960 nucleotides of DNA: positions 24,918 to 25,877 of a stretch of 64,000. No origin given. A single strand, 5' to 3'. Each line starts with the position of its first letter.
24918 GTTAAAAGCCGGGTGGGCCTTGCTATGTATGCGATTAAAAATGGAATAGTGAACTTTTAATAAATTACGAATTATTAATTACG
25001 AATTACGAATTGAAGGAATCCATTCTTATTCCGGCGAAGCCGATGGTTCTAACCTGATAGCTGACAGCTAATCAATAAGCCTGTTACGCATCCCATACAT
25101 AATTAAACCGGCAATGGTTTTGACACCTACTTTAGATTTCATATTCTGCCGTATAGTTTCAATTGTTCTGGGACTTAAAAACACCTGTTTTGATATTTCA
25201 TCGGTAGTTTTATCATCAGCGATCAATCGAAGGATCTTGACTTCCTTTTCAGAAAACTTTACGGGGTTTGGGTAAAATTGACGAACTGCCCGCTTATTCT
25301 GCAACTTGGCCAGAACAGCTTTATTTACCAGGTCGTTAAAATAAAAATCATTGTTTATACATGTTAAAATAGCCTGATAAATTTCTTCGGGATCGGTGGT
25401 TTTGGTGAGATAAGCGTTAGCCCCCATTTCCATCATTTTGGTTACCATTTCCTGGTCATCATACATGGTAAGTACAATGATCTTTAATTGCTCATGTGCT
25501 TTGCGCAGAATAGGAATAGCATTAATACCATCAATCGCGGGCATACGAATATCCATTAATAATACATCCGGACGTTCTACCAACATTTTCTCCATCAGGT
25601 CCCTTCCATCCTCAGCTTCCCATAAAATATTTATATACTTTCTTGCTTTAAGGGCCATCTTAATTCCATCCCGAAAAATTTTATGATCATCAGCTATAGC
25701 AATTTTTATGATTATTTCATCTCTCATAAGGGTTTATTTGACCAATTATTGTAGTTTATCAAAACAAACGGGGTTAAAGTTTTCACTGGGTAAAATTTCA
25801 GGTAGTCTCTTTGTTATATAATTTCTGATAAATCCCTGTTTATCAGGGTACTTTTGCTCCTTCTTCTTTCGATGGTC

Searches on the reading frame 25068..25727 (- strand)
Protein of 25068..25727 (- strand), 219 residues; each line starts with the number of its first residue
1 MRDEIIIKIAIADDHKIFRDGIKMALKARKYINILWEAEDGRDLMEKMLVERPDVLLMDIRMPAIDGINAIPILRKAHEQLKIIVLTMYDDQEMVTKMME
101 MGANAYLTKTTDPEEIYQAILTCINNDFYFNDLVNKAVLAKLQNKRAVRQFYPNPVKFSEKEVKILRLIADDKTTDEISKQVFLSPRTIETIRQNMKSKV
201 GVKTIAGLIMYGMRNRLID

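Call 13: search_protein_families(library=pfam, proteins=[window:25068-25727:-])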
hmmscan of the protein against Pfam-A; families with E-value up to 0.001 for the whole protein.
window:25068-25727:- (219 aa): 2 families
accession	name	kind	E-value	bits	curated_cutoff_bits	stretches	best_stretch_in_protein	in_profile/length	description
PF00072.30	Response_reg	-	4.2e-27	95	30.2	1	9-120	1-110/111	Response regulator receiver domain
PF00196.25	GerE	-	2.4e-12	46.7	23.5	1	158-211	3-56/57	Bacterial regulatory proteins, luxR family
